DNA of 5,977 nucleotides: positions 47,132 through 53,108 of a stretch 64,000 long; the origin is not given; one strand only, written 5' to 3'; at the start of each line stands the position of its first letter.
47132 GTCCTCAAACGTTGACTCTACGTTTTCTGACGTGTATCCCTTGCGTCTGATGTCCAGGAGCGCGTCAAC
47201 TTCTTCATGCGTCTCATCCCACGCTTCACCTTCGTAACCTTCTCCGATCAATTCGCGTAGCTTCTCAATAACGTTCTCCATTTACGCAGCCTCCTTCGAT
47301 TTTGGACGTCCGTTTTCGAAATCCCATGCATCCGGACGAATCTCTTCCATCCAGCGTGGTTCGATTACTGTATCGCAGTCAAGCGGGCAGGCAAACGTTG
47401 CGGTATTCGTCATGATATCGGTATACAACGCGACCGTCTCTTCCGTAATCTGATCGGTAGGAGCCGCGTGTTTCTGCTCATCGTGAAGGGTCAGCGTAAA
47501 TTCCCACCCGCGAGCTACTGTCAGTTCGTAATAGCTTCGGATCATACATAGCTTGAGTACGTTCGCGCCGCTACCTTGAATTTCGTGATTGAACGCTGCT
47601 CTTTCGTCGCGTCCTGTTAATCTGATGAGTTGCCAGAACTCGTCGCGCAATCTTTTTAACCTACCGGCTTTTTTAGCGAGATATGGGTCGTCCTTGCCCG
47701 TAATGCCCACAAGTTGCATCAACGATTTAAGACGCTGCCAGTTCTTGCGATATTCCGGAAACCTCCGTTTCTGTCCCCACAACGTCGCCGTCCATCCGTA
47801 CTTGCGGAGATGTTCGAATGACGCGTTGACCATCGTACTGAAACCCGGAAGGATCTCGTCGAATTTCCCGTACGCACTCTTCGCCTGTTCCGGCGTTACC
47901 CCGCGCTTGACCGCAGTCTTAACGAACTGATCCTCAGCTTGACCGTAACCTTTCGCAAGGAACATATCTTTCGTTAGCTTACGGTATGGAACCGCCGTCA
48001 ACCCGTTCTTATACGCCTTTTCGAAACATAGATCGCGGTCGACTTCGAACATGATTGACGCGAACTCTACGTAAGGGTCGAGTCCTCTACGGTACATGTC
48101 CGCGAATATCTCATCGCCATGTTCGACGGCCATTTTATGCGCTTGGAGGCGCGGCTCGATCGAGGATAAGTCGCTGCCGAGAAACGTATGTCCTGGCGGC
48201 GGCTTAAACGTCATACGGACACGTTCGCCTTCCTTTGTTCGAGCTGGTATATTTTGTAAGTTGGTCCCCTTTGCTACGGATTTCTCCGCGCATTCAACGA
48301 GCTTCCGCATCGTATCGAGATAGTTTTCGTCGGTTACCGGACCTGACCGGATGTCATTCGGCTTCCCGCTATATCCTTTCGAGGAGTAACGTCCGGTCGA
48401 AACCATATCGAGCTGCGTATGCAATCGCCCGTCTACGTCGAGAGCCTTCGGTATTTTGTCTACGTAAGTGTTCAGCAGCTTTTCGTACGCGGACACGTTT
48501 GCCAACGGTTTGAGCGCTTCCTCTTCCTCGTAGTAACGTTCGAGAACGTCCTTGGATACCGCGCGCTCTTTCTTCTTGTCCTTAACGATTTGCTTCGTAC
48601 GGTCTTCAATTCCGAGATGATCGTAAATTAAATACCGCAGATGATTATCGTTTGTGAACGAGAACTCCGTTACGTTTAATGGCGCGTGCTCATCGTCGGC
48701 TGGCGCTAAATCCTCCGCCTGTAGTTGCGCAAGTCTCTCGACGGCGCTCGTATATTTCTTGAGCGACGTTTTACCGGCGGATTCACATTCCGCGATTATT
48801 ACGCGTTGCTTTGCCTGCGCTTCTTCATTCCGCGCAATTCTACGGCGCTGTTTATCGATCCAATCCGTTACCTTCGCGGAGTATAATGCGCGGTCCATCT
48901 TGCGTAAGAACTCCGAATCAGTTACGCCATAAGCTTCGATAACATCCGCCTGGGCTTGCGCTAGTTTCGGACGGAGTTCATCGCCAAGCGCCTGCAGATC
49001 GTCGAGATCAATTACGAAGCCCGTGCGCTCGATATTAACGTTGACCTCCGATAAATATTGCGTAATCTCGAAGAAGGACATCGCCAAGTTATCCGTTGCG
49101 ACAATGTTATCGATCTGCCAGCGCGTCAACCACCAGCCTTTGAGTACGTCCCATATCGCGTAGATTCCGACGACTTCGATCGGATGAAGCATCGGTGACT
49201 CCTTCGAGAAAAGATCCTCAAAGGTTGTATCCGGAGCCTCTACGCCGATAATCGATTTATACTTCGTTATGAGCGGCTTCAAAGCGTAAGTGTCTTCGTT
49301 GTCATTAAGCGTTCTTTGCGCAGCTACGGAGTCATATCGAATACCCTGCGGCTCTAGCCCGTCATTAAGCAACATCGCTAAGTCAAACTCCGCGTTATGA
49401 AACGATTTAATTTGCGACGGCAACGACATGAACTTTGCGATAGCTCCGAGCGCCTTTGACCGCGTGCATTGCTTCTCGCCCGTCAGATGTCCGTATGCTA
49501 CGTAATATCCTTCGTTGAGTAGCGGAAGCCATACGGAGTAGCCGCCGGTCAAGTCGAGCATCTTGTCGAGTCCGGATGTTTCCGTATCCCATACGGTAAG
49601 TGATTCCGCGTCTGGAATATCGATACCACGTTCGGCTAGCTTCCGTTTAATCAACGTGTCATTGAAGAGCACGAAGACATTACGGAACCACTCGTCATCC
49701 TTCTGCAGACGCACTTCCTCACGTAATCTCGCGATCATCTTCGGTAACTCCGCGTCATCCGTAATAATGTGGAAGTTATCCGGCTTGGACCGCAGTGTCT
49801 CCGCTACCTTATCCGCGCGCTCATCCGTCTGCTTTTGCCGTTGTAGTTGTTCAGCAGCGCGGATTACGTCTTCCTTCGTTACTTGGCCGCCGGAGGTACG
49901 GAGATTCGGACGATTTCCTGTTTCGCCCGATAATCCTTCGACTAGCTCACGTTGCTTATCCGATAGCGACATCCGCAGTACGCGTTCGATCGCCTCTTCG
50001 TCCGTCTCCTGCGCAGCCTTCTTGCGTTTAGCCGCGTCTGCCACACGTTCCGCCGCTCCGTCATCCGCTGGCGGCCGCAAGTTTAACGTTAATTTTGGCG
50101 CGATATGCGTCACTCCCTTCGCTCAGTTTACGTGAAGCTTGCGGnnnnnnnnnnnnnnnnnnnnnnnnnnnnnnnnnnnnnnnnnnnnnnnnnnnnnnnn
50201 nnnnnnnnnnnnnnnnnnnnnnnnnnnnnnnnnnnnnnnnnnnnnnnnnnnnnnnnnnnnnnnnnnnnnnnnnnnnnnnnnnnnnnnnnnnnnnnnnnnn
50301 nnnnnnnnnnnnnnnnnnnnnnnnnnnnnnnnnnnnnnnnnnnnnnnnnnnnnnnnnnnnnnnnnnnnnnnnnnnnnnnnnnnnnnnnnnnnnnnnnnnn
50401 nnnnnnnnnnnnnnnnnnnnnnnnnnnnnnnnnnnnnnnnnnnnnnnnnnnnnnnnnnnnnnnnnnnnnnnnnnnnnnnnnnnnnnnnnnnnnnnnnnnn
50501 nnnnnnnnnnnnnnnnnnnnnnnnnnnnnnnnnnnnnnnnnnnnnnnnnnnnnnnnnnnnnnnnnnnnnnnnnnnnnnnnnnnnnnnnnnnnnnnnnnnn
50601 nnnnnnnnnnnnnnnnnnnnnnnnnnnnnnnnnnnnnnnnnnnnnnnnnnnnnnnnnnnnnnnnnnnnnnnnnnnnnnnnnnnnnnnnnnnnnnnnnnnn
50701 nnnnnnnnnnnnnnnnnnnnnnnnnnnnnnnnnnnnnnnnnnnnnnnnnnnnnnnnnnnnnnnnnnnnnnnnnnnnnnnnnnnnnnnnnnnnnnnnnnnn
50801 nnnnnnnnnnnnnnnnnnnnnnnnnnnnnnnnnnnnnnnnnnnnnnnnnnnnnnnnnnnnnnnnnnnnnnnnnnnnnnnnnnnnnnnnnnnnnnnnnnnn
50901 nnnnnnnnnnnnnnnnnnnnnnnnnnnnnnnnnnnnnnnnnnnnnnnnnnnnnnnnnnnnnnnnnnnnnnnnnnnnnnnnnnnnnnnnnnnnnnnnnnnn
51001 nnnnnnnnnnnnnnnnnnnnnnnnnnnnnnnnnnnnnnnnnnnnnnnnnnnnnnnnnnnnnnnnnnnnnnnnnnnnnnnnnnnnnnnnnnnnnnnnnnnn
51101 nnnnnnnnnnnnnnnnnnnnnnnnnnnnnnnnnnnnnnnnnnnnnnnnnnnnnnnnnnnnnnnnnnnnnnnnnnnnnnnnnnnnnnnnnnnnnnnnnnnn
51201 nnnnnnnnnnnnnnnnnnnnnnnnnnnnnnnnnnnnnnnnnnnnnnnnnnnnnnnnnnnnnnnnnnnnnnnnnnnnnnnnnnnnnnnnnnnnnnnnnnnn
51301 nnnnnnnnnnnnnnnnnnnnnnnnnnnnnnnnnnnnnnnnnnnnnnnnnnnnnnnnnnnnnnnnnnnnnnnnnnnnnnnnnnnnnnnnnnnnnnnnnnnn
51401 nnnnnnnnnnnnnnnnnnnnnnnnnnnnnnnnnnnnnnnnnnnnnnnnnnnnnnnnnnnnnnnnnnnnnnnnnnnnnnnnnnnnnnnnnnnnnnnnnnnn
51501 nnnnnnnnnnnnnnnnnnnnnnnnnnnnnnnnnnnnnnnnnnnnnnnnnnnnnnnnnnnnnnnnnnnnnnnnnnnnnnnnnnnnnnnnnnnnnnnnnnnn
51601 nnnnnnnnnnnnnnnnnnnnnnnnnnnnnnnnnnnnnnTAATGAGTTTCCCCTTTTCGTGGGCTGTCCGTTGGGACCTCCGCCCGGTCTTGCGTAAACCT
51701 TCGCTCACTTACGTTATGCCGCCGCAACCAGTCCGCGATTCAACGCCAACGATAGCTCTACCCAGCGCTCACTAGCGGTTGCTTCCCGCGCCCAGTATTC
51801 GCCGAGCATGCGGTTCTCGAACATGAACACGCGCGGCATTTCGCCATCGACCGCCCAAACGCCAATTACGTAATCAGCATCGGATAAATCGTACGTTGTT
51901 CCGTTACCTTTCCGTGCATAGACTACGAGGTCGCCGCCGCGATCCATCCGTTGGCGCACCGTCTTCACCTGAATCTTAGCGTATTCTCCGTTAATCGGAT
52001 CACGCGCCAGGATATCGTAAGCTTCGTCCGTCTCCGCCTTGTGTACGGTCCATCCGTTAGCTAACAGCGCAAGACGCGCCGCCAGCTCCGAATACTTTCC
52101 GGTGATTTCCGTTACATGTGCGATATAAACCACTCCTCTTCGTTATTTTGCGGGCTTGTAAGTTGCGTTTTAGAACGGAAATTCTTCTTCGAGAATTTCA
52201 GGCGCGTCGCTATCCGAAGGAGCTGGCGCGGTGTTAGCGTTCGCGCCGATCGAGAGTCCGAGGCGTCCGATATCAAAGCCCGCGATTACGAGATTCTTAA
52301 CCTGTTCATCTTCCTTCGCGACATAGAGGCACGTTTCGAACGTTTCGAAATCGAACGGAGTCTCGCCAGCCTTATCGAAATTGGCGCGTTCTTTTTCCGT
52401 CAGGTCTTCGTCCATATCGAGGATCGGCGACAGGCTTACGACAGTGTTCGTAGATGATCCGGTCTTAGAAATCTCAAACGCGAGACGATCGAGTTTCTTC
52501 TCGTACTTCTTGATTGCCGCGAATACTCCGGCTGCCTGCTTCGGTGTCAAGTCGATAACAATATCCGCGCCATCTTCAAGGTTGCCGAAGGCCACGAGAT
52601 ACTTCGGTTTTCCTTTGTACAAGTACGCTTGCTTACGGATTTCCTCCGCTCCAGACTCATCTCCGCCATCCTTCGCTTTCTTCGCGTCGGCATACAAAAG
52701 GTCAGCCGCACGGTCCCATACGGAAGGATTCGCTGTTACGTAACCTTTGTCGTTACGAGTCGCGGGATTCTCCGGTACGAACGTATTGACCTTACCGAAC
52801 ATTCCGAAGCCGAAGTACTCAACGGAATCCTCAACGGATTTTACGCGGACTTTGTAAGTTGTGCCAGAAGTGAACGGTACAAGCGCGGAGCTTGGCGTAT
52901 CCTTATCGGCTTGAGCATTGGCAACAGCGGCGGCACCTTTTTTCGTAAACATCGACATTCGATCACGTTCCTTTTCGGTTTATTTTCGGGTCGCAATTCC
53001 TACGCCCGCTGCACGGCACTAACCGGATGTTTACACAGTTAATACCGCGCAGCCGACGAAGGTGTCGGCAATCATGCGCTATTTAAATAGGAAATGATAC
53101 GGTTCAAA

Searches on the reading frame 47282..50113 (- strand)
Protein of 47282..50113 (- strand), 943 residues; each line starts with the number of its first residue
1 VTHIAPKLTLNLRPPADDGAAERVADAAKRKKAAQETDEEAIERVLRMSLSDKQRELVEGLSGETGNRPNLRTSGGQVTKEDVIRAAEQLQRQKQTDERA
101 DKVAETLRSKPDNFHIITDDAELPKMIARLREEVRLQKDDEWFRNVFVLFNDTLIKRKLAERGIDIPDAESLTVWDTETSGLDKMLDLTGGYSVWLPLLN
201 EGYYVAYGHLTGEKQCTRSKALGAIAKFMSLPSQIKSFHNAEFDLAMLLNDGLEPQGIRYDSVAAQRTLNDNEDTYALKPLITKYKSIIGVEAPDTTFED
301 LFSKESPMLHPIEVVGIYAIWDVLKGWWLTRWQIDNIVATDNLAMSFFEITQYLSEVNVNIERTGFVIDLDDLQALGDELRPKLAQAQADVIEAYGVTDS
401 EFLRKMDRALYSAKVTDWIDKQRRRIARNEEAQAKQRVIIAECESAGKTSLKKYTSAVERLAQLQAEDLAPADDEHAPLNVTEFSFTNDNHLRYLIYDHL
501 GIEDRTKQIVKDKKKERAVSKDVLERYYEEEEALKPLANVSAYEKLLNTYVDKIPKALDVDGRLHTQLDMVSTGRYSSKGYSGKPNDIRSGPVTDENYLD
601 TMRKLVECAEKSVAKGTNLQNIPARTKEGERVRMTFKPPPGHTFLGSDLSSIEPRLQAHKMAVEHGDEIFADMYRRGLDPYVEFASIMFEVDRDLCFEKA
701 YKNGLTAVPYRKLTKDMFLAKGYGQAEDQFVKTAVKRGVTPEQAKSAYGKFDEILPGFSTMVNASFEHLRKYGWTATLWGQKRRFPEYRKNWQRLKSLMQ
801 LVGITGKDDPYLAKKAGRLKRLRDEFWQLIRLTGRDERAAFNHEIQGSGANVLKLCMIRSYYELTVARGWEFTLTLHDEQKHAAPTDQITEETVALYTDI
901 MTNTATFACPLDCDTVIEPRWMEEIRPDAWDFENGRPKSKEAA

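Call 8: search_protein_families(library=phrogs, proteins=[window:47282-50113:-])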
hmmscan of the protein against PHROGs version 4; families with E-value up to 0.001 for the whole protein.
window:47282-50113:- (943 aa): 6 families
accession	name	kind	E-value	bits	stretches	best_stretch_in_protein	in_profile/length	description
phrog_12241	-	DNA, RNA and nucleotide metabolism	3.4e-120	403.4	1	25-589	12-496/502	DNA polymerase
phrog_17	-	DNA, RNA and nucleotide metabolism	8.2e-70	237.1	1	161-930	663-1239/1445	DNA polymerase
phrog_10285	-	DNA, RNA and nucleotide metabolism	1.2e-48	166.8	1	593-924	8-321/321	DNA polymerase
phrog_5995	-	DNA, RNA and nucleotide metabolism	1.6e-07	32.2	1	736-914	16-168/236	DNA polymerase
phrog_2573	-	DNA, RNA and nucleotide metabolism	6.7e-06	26.5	1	642-906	17-250/336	DNA polymerase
phrog_15971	-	DNA, RNA and nucleotide metabolism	0.00023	21.4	0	615-663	141-185/376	DNA polymerase I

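Call 10: search_dna_similar(query=window:47282-50113:-, collection=phages, mode=protein, max_rows=20)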
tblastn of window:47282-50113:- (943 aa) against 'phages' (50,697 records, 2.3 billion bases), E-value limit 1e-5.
Records with a match: 292; places in all: 292; records where one place covers at least 80% of the query: 21.
Best place of each record, by identity: <60% 292.
By first word of the organism name: Enterococcus 74; Salmonella 48; Clostridium 37; Bacteriophage 21; Listeria 19; Paenibacillus 13; Escherichia 13; Vibrio 11; Bacillus 10; Thermus 10; and 19 more.
By host as written in the record: - 34; Clostridium sporogenes ATCC-15579 30; Enterococcus faecalis 21; Salmonella enterica subsp. enterica serovar Enteritidis PT1 14; Paenibacillus larvae 11; Enterococcus faecalis ATCC 29212 10; Enterococcus sp. 9; Listeria monocytogenes 8; and 92 more.
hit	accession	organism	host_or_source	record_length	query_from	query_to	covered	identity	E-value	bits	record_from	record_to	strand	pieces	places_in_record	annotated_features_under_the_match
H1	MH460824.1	Paenibacillus phage Unity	Paenibacillus larvae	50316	7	937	98%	43.6%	2e-140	706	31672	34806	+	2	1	DNA polymerase I with exonuclease domain | DNA polymerase family A | hypothetical protein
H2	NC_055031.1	Paenibacillus phage Unity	Paenibacillus larvae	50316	7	937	98%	43.6%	2e-140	706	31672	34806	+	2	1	DNA polymerase (x2) | hypothetical protein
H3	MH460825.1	Paenibacillus phage Scottie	Paenibacillus larvae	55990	7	937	98%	43.6%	2e-140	706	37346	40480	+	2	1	DNA polymerase I with exonuclease domain | DNA polymerase family A | hypothetical protein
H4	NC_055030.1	Paenibacillus phage Scottie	Paenibacillus larvae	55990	7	937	98%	43.6%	2e-140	706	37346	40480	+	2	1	DNA polymerase (x2) | hypothetical protein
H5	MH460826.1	Paenibacillus phage Heath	Paenibacillus larvae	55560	7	937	98%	43.6%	3e-136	694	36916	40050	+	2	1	DNA polymerase I with exonuclease domain | DNA polymerase family A | hypothetical protein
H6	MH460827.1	Paenibacillus phage Halcyone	Paenibacillus larvae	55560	7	937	98%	43.6%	3e-136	694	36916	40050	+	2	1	DNA polymerase I with exonuclease domain | DNA polymerase family A | hypothetical protein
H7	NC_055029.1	Paenibacillus phage Halcyone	Paenibacillus larvae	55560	7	937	98%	43.6%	3e-136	694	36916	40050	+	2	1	DNA polymerase (x2) | hypothetical protein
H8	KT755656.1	Paenibacillus phage Tripp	Paenibacillus larvae ATCC 9545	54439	7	937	98%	42.8%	2e-139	701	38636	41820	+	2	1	DNA polymerase (x2) | hypothetical protein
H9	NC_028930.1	Paenibacillus phage Tripp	Paenibacillus larvae ATCC 9545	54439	7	937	98%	42.8%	2e-139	701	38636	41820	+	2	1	DNA polymerase (x2) | hypothetical protein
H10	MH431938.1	Paenibacillus phage C7Cdelta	Paenibacillus larvae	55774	7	937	98%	42.8%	2e-139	701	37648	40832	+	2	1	DNA polymerase I | DNA polymerase | hypothetical protein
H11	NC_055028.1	Paenibacillus phage C7Cdelta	Paenibacillus larvae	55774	7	937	98%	42.8%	2e-139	701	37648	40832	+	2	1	DNA polymerase (x2) | hypothetical protein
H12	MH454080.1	Paenibacillus phage Ley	Paenibacillus larvae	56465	7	937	98%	42.8%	2e-139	701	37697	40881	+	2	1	DNA polymerase I, exonuclease domain | DNA polymerase | hypothetical protein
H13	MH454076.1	Paenibacillus phage Ash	Paenibacillus larvae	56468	7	937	98%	42.8%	2e-139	701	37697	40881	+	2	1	DNA polymerase I, exonuclease domain | DNA polymerase | hypothetical protein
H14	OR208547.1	Bacillus phage phi18-2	Bacillus subtilis 18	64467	36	930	95%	24.5%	3e-16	176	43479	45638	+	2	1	DNA polymerase I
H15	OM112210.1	Bacillus phage PK2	Bacillus sp. (in: Bacteria)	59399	93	928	79%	27.9%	2e-29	255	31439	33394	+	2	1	DNA polymerase I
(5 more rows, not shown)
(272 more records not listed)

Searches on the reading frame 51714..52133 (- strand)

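Call 39: search_protein_families(library=phrogs, proteins=[window:51714-52133:-], max_evalue=0.001)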
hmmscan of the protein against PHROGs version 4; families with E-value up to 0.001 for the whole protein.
window:51714-52133:- (139 aa): 1 family
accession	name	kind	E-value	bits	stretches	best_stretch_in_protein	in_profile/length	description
phrog_5018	-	unknown function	1.7e-27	97.2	1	6-131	2-129/134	-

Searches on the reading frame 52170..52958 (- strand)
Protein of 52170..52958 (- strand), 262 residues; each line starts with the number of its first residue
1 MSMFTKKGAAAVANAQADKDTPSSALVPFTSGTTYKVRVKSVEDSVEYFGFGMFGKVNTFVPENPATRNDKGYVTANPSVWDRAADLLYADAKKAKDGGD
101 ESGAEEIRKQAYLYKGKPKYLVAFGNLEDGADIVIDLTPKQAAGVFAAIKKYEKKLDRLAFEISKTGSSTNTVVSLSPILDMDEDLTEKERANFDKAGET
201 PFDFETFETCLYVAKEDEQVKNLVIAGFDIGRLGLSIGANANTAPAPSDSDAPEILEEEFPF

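Call 13: search_protein_families(library=pfam, proteins=[window:52170-52958:-], max_evalue=0.01)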
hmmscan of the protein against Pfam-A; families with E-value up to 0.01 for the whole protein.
window:52170-52958:- (262 aa): 0 families

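Call 39: search_protein_families(library=phrogs, proteins=[window:52170-52958:-], max_evalue=0.001)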
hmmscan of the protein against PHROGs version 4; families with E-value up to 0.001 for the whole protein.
window:52170-52958:- (262 aa): 1 family
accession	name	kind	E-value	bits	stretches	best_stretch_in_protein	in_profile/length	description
phrog_6883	-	unknown function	8.1e-59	200.1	1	6-250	3-244/251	-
